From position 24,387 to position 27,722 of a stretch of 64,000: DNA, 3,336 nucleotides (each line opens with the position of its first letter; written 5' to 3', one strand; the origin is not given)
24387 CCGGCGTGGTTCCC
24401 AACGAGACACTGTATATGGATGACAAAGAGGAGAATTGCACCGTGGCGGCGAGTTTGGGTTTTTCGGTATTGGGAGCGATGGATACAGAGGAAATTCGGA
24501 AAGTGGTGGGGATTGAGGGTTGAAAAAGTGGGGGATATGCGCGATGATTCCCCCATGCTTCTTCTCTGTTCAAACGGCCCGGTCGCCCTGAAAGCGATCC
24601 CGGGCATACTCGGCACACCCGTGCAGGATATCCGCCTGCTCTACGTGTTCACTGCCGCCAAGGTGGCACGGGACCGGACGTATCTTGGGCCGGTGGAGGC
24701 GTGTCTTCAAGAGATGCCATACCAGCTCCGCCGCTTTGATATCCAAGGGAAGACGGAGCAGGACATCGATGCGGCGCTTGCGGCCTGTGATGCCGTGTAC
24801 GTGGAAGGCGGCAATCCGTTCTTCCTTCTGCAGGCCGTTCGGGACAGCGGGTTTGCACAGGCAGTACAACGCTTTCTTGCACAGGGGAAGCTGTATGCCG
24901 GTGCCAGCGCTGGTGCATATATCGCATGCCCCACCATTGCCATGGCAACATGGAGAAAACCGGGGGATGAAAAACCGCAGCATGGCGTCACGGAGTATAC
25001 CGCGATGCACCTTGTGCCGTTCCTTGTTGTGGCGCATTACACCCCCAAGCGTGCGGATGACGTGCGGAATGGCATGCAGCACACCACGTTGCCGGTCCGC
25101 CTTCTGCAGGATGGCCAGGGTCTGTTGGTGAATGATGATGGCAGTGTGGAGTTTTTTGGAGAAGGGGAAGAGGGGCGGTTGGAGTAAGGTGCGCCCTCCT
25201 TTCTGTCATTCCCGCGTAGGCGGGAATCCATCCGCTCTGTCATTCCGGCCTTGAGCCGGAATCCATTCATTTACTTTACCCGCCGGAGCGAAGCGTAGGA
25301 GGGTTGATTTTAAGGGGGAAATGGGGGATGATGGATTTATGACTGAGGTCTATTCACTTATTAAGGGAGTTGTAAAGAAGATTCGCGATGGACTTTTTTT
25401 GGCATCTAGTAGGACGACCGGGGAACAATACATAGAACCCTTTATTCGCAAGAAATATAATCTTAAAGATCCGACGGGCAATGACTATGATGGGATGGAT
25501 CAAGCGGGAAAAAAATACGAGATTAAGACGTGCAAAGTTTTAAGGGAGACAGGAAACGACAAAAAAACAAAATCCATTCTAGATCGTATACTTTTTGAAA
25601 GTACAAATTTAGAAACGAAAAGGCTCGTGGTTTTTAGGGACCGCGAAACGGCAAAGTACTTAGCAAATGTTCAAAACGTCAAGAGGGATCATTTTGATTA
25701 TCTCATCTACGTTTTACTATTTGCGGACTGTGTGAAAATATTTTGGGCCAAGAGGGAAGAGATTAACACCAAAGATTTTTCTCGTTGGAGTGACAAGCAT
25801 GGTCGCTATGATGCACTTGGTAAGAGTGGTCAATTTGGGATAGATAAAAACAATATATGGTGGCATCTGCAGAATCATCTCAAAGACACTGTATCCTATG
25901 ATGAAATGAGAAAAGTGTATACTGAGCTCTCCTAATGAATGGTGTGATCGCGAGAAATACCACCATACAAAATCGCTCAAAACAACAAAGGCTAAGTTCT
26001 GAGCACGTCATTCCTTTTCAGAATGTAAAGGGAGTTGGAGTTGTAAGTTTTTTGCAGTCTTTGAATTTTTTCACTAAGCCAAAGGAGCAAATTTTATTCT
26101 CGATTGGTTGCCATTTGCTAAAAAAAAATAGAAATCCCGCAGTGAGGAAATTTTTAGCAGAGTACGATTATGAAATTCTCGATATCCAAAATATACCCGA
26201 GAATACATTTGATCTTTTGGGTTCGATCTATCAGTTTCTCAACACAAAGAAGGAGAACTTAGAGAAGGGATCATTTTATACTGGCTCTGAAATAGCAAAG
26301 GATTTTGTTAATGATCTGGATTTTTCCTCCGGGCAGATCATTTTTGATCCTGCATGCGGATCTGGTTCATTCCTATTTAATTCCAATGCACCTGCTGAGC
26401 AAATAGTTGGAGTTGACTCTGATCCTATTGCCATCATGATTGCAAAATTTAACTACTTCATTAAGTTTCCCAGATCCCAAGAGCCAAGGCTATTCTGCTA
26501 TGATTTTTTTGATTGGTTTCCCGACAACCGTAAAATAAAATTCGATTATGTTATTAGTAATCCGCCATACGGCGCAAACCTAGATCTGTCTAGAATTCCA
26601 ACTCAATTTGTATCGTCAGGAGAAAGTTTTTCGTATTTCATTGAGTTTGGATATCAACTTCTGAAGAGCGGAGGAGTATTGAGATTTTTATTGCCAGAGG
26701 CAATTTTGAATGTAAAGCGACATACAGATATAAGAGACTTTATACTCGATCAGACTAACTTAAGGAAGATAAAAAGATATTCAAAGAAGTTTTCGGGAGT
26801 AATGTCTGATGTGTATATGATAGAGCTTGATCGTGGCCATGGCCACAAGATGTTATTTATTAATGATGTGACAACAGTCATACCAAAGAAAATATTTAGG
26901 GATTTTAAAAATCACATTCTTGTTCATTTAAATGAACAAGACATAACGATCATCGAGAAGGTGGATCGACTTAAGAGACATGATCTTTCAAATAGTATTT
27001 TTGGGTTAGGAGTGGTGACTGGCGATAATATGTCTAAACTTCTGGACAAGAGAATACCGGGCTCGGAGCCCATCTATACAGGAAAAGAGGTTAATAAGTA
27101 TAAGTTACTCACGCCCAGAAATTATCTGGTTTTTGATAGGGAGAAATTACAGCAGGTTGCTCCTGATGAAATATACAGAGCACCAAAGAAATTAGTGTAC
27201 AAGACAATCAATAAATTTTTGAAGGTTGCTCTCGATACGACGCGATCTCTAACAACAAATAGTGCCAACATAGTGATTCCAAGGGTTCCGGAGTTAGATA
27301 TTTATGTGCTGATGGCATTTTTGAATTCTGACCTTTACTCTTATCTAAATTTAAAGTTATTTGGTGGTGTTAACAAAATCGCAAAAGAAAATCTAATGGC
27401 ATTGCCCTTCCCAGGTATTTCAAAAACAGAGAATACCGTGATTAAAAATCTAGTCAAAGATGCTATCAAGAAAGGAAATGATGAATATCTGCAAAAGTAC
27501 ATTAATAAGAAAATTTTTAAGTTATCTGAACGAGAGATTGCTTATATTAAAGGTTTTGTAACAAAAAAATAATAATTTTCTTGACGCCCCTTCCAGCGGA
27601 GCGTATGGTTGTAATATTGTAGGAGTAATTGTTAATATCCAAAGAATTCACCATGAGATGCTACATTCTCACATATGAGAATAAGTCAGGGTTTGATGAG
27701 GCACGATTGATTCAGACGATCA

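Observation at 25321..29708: Second AT-rich defence island: type II R-M pair, a small soluble plus two-TM protein module, and an Rx4H (HEPN/Abi-like) protein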

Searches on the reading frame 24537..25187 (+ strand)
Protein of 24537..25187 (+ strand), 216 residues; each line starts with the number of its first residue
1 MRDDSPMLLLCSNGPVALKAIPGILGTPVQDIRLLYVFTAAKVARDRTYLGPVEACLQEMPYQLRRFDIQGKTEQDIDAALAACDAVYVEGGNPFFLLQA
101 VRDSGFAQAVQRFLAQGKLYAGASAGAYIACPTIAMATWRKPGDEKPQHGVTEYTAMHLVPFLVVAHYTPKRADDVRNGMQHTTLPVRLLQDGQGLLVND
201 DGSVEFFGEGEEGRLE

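Call 63: find_encoding_contigs(protein=window:24537-25187:+, flank=8000, max_places=10)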
Protein window:24537-25187:+ (216 aa): 2 contigs read that carry it; 1 place shown.
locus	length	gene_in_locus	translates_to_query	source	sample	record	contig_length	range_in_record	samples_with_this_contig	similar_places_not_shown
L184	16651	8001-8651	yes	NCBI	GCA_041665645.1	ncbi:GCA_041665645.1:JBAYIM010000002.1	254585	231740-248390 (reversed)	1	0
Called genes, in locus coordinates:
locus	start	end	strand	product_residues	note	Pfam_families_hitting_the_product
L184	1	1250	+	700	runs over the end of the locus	PF18962:Por_Secre_tail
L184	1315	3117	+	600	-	PF09992:NAGPA, PF13517:FG-GAP_3 (faint), PF01839:FG-GAP (faint)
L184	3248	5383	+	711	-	-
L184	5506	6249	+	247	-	-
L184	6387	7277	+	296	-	PF02661:Fic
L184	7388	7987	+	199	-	PF00702:Hydrolase, PF13419:HAD_2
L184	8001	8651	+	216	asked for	PF03575:Peptidase_S51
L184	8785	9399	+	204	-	-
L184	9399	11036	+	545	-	PF13847:Methyltransf_31 (faint), PF02384:N6_Mtase, PF01170:UPF0020 (faint), PF07669:Eco57I, PF12950:TaqI_C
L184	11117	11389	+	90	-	-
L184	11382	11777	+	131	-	-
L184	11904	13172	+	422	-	-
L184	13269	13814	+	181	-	PF01863:YgjP-like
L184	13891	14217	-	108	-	-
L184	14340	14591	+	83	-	PF14242:DUF4342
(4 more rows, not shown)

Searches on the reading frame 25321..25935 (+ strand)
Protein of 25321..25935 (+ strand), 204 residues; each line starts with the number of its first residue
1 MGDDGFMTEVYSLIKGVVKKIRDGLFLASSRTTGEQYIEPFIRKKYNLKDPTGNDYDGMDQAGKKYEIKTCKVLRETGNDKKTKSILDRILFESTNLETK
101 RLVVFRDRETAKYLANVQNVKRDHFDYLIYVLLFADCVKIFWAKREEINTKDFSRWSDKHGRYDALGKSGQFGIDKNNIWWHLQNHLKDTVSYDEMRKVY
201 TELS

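Call 3: search_protein_families(library=pfam, proteins=[window:25321-25935:+], max_evalue=1)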
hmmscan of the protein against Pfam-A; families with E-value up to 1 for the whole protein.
window:25321-25935:+ (204 aa): 0 families

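Call 4: search_protein_families(library=padloc, proteins=[window:25321-25935:+], max_evalue=1)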
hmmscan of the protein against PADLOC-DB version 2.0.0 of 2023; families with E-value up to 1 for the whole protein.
window:25321-25935:+ (204 aa): 2 families
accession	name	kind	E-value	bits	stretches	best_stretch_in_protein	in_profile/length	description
PDLC03414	REase_II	-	0.00024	18.8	1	106-198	150-240/244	Type II restriction enzyme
PDLC03212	mREase_II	-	0.00028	18.8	1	44-76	46-80/161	Type II methyl-directed restriction enzyme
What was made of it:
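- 25321..25935 (+): 204-aa PD-(D/E)xK-like ORF. It is the probable restriction endonuclease of a type II R-M pair. Its stop overlaps the methyltransferase start (TAATG). PADLOC REase_II 2.4e-4 and mREase_II 2.8e-4 (call 4).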

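Call 5: search_protein_families(library=ncbifam, proteins=[window:25321-25935:+], max_evalue=1)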
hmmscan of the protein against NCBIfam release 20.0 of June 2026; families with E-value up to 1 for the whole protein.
window:25321-25935:+ (204 aa): 0 families

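Call 6: search_protein_families(library=phrogs, proteins=[window:25321-25935:+], max_evalue=1)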
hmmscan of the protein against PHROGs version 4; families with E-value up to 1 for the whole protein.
window:25321-25935:+ (204 aa): 3 families
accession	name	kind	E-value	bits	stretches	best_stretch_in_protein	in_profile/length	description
phrog_21982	-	unknown function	0.11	13.8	1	111-152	57-97/101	-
phrog_2486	-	unknown function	0.14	13.4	0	99-121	4-26/110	-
phrog_38681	-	unknown function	0.26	12.4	1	98-151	19-72/101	-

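Call 32: search_solved_structures(query=window:25321-25932:+, max_evalue=10)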
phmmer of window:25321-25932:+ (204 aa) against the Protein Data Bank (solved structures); distinct sequences matched with E-value up to 10: 0.

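Call 87: search_dna_similar(query=window:25321-25932:+, collection=plasmids, mode=protein, max_evalue=0.01, max_rows=15)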
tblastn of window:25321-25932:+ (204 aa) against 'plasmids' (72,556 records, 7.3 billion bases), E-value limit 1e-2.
Records with a match: 1; places in all: 1; records where one place covers at least 80% of the query: 1.
Best place of each record, by identity: <60% 1.
By first word of the organism name: Bacillus 1.
By predicted mobility (MOB-suite, as given by PLSDB): non-mobilizable 1.
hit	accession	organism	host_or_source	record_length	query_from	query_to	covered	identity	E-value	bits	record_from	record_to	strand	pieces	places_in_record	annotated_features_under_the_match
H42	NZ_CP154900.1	Bacillus licheniformis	-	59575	18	199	89%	30.3%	3e-11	69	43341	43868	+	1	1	hypothetical protein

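Call 89: get_annotated_region(hit=H42, flank=3500)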
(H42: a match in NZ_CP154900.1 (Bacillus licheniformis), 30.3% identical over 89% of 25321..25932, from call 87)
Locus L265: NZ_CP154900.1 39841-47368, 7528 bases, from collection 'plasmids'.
description: Bacillus licheniformis strain FUA2146 plasmid unnamed, complete sequence
organism: Bacillus licheniformis (NCBI taxid 1402)
taxonomy: Bacteria; Bacillota; Bacilli; Bacillales; Bacillaceae; Bacillus; Bacillus licheniformis
host: -; source: -; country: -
typing (MOB-suite, as given by PLSDB): non-mobilizable
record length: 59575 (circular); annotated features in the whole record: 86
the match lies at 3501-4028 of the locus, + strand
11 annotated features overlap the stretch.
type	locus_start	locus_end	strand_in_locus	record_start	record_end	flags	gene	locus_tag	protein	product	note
CDS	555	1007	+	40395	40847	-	-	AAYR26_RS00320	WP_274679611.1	hypothetical protein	-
CDS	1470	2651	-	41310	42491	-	-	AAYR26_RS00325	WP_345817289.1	Rap family tetratricopeptide repeat protein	-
CDS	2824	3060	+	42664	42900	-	-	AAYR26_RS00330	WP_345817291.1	hypothetical protein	-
CDS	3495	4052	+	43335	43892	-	-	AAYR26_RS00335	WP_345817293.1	hypothetical protein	-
CDS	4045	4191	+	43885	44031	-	-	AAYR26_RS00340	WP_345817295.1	hypothetical protein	-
CDS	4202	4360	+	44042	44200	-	-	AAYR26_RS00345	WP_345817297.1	hypothetical protein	-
CDS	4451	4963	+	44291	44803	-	-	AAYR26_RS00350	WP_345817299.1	hypothetical protein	-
CDS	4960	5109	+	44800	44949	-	-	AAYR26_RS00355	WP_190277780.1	hypothetical protein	-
CDS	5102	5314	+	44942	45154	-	-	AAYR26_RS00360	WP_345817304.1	hypothetical protein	-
CDS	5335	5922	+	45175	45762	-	-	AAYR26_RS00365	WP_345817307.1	3'-5' exonuclease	-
CDS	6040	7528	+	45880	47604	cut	terL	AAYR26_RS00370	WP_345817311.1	phage terminase large subunit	-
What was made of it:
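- On Type II restriction-modification system: The homologue in a B. licheniformis phage-plasmid has no methyltransferase beside it (call 89).
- The 204-aa ORF's single homologue is not linked to a methyltransferase (call 89). The 204-aa ORF's only homologue is in a phage-plasmid (call 89).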

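Call 91: find_related_loci(query=window:25321-25932:+, collection=viral_contigs, flank=3000)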
Query window:25321-25932:+ (204 aa) in viral_contigs; peptide patterns used: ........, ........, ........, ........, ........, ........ (x = any residue, [..] = any of these).
No stretch of DNA in the collection matches any of the patterns.

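Call 92: search_dna_similar(query=window:25321-25932:+, collection=phages, mode=protein, max_evalue=0.01, max_rows=15)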
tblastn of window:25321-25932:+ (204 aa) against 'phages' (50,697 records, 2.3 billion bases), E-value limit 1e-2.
No match.
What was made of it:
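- Tried and rejected: The 204-aa ORF has no relative in viral contigs or phage records (calls 91, 92).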

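Call 94: find_encoding_contigs(protein=window:25321-25935:+, flank=3000, max_places=10)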
Protein window:25321-25935:+ (204 aa): 4 contigs read that carry it; 1 place shown.
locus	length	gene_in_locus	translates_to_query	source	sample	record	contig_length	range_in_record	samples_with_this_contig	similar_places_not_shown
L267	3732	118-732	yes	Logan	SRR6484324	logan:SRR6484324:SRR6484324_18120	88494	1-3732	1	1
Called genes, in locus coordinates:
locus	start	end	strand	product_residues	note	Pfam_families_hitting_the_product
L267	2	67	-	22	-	?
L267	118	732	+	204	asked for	-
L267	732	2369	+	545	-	PF13847:Methyltransf_31 (faint), PF02384:N6_Mtase, PF01170:UPF0020 (faint), PF07669:Eco57I, PF12950:TaqI_C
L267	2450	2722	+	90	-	-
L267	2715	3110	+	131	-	-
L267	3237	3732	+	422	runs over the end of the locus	-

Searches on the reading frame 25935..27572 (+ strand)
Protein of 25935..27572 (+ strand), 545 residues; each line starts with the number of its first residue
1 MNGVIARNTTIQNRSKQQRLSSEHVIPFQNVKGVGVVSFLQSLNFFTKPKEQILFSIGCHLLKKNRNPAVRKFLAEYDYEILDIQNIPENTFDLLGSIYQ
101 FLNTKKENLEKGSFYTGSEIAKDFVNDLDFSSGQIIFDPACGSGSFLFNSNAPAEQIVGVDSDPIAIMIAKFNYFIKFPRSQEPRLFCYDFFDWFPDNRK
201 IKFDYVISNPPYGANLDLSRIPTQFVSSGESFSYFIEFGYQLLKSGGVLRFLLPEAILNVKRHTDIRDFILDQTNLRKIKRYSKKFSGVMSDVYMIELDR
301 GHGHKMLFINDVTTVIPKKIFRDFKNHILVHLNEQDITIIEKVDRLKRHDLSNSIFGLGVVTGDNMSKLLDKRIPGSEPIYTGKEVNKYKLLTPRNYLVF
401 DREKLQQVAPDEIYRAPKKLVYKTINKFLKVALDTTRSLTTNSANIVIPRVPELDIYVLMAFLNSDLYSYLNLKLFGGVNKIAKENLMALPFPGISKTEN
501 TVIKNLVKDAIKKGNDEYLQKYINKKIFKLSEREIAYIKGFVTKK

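Call 3: search_protein_families(library=pfam, proteins=[window:25935-27572:+], max_evalue=1)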
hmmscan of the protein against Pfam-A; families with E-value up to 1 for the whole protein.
window:25935-27572:+ (545 aa): 10 families
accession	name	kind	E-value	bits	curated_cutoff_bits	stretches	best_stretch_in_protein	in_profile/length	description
PF02384.22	N6_Mtase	-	3.6e-18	66.4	20.4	1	93-316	4-251/311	N-6 DNA Methylase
PF12950.13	TaqI_C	-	8.3e-18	65.2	26.5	1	379-491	2-117/118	TaqI-like C-terminal specificity domain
PF07669.17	Eco57I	-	6.2e-17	62.6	25.3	1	155-282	1-165/171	Eco57I restriction-modification methylase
PF01170.24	UPF0020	-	9.2e-06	25.9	22.3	1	119-217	15-136/197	RMKL-like, methyltransferase domain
PF13847.12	Methyltransf_31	-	1.7e-05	25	27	1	132-209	3-81/145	Methyltransferase domain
PF05175.20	MTS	-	0.00023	21.3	23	1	125-224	24-121/170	Methyltransferase small domain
PF13649.12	Methyltransf_25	-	0.011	16.9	27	1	136-208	1-70/97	Methyltransferase domain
PF20473.4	MmeI_Mtase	-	0.037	13.6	27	1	135-148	22-35/259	MmeI, DNA-methyltransferase domain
PF06325.19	PrmA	-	0.074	13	22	1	132-174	161-204/296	Ribosomal protein L11 methyltransferase (PrmA)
PF08241.18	Methyltransf_11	-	0.14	13.2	21.2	0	138-208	2-66/95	Methyltransferase domain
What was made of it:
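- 25935..27572 (+): 545-aa gamma-class N6-adenine DNA methyltransferase with a TaqI-like C-terminal target-recognition domain. Pfam N6_Mtase 3.6e-18, TaqI_C 8.3e-18, Eco57I 6.2e-17 (call 3).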

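Call 4: search_protein_families(library=padloc, proteins=[window:25935-27572:+], max_evalue=1)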
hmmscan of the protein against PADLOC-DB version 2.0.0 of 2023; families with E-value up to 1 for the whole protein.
window:25935-27572:+ (545 aa): 50 families (the best 25 are shown)
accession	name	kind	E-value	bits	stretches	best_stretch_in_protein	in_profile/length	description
PDLC03348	MTase_II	-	3.6e-64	215.5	2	201-517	345-680/727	Type II methyltransferase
PDLC03356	MTase_II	-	2e-44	150.3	1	76-492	73-501/545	Type II methyltransferase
PDLC04134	mad2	-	3.2e-22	77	1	66-281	230-424/492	mads_2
PDLC03021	MTase_I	-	1.7e-18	64.7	1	81-279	132-354/491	Type I methyltransferase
PDLC03267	MTase_II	-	2.5e-16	57.7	1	103-313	5-231/539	Type II methyltransferase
PDLC03258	MTase_II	-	3.5e-13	47.4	1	104-281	15-185/366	Type II methyltransferase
PDLC03338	MTase_II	-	5e-13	46.6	2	199-293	242-339/604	Type II methyltransferase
PDLC03018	MTase_I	-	4.4e-12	43.2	2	31-149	231-344/749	Type I methyltransferase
PDLC03719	oMTase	-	1.5e-11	41.9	1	104-277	18-189/387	orphan methyltransferase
PDLC03335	MTase_II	-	3e-11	40.7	2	199-363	192-371/607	Type II methyltransferase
PDLC03248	MTase_II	-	5.6e-11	39.9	1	106-319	4-213/521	Type II methyltransferase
PDLC03293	MTase_II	-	5.8e-11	39.8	2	111-294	16-202/427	Type II methyltransferase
PDLC03318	MTase_II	-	2.7e-10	37.2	2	89-148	321-380/723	Type II methyltransferase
PDLC03025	MTase_I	-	9e-10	35.8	1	94-283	143-352/569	Type I methyltransferase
PDLC03027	MTase_I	-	2.3e-09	34.3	1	81-214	124-269/810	Type I methyltransferase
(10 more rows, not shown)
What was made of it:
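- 25935..27572 (+): PADLOC MTase_II 3.6e-64 (call 4).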

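Call 5: search_protein_families(library=ncbifam, proteins=[window:25935-27572:+], max_evalue=1)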
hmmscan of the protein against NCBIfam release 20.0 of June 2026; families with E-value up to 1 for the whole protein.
window:25935-27572:+ (545 aa): 16 families
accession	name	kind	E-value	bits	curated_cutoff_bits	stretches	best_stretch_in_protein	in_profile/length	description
TIGR02987.1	met_A_Alw26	exception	3.1e-16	59.2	353.5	2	224-537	166-500/523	Alw26I/Eco31I/Esp3I family type II restriction adenine-specific DNA-methyltransferase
NF047738.1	antiphage_MADS2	equivalog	7.7e-13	47.6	720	2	89-149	288-348/654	methylation-associated defense system DNA methyltransferase MAD2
NF033455.1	BREX_6_MTaseX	exception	1.2e-06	26.3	900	1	200-283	552-639/1319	BREX-6 system adenine-specific DNA-methyltransferase PglX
NF033452.1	BREX_1_MTaseX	exception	1.5e-06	26.3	500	1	202-286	507-598/1210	BREX-1 system adenine-specific DNA-methyltransferase PglX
TIGR03534.1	RF_mod_PrmC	equivalog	3.4e-06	26.7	199.1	1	134-212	90-166/253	peptide chain release factor N(5)-glutamine methyltransferase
TIGR03533.1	L3_gln_methyl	equivalog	0.00014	21.3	229.7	1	122-226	111-213/284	50S ribosomal protein L3 N(5)-glutamine methyltransferase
NF011529.0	PRK14968.1-3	equivalog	0.00024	20.6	162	1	115-212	17-108/198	putative methyltransferase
NF040721.1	Trm14_Arch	equivalog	0.0013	18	280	1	119-154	178-213/370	tRNA (guanine(6)-N2)-methyltransferase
TIGR00536.1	hemK_fam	subfamily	0.0018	17.4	115.5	1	134-221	116-201/286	HemK family protein methyltransferase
NF033454.1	BREX_5_MTaseX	exception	0.0063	14.1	900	0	127-149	296-318/1404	BREX-5 system adenine-specific DNA-methyltransferase PglX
TIGR00537.1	hemK_rel_arch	hypoth_equivalog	0.0074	16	87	1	140-213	27-93/179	HemK2/MTQ2 family protein methyltransferase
TIGR03704.1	PrmC_rel_meth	equivalog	0.011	15.2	248.8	1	132-222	86-173/251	putative protein N(5)-glutamine methyltransferase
NF011528.0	PRK14968.1-2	equivalog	0.092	12.2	171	1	115-212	21-117/205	putative methyltransferase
TIGR01177.1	TIGR01177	hypoth_equivalog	0.093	12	316.55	1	120-149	170-199/330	TIGR01177 family methyltransferase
NF008748.0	PRK11783.1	equivalog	0.094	10.9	466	0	156-217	260-320/704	bifunctional 23S rRNA (guanine(2069)-N(7))-methyltransferase RlmK/23S rRNA (guanine(2445)-N(2))-methyltransferase RlmL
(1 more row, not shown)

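Call 6: search_protein_families(library=phrogs, proteins=[window:25935-27572:+], max_evalue=1)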
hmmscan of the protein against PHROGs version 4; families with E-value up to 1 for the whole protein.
window:25935-27572:+ (545 aa): 17 families
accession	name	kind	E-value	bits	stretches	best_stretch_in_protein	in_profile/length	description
phrog_2713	-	unknown function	3.7e-19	70.1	1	60-419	140-491/520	-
phrog_24008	-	DNA, RNA and nucleotide metabolism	2.3e-15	56.6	1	95-260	57-204/1006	helicase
phrog_9133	-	unknown function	3.4e-12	46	1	110-273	733-876/1259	-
phrog_16674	-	other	4.2e-10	39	2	92-150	385-446/1364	DNA methyltransferase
phrog_3820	-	other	1.4e-09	38.4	1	105-247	42-172/255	DNA methyltransferase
phrog_6380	-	other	3.7e-09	37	1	92-310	3-241/382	DNA methyltransferase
phrog_5172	-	unknown function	2.2e-07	30.9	1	104-218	15-109/377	-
phrog_1600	-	other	1.3e-06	28.2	1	201-305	128-241/489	DNA methyltransferase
phrog_1685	-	unknown function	2.9e-06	25.7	1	113-273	94-249/2278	-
phrog_3689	-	other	8.2e-06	26.1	1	200-264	65-127/348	DNA methyltransferase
phrog_11801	-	other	3.1e-05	22.3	1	113-270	145-298/2269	DNA methyltransferase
phrog_11371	-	unknown function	0.00019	21.7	1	201-219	2-20/383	-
phrog_28477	-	unknown function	0.0013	19.5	1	64-149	153-241/248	-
phrog_799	-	other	0.012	15.8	1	106-213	207-294/458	DNA methyltransferase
phrog_6263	-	other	0.022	14.4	1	114-213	394-482/548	DNA methyltransferase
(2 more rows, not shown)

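Call 88: search_dna_similar(query=window:25935-27569:+, collection=plasmids, mode=protein, max_evalue=1e-10, max_rows=15)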
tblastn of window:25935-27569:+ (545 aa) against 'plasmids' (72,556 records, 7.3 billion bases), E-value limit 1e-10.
Records with a match: 2; places in all: 2; records where one place covers at least 80% of the query: 1.
Best place of each record, by identity: <60% 2.
By first word of the organism name: Acetobacter 1; Halomicrobium 1.
By predicted mobility (MOB-suite, as given by PLSDB): mobilizable 1; non-mobilizable 1.
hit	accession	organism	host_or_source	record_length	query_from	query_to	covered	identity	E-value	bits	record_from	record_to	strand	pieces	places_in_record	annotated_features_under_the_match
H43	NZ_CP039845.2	Acetobacter pasteurianus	whole organism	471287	29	530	92%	30.4%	1e-55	209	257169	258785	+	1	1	TaqI-like C-terminal specificity domain-containing protein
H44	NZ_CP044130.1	Halomicrobium sp. LC1Hm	-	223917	86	273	34%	27.8%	5e-14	83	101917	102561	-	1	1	N-6 DNA methylase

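Call 90: get_annotated_region(hit=H43, flank=3000)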
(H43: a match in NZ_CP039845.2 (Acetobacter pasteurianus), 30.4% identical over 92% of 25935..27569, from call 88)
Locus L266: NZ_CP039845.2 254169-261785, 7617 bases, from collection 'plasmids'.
description: Acetobacter pasteurianus strain CICC 22518 plasmid pAP22518-1, complete sequence
organism: Acetobacter pasteurianus (NCBI taxid 438)
taxonomy: Bacteria; Pseudomonadota; Alphaproteobacteria; Rhodospirillales; Acetobacteraceae; Acetobacter; Acetobacter pasteurianus
host: -; source: whole organism; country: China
typing (MOB-suite, as given by PLSDB): mobilizable; relaxase MOBP
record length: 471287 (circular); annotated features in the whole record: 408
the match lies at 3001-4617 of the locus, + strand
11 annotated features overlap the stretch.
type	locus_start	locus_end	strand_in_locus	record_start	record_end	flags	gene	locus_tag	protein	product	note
CDS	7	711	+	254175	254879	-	-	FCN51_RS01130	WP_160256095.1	hypothetical protein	-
CDS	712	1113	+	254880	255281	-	-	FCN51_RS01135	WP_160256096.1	hypothetical protein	-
CDS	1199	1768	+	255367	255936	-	-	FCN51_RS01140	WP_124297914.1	hypothetical protein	-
CDS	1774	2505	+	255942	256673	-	-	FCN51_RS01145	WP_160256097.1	hypothetical protein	-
CDS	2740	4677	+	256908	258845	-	-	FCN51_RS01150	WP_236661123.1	TaqI-like C-terminal specificity domain-containing protein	-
CDS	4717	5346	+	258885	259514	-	-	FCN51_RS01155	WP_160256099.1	dual specificity protein phosphatase family protein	-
CDS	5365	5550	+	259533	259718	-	-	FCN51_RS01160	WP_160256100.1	hypothetical protein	-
CDS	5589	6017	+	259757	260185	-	-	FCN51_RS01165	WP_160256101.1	hypothetical protein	-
CDS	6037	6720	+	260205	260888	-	-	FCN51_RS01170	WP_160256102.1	hypothetical protein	-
CDS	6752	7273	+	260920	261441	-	-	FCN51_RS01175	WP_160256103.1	hypothetical protein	-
CDS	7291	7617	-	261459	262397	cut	-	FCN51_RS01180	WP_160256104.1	hypothetical protein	-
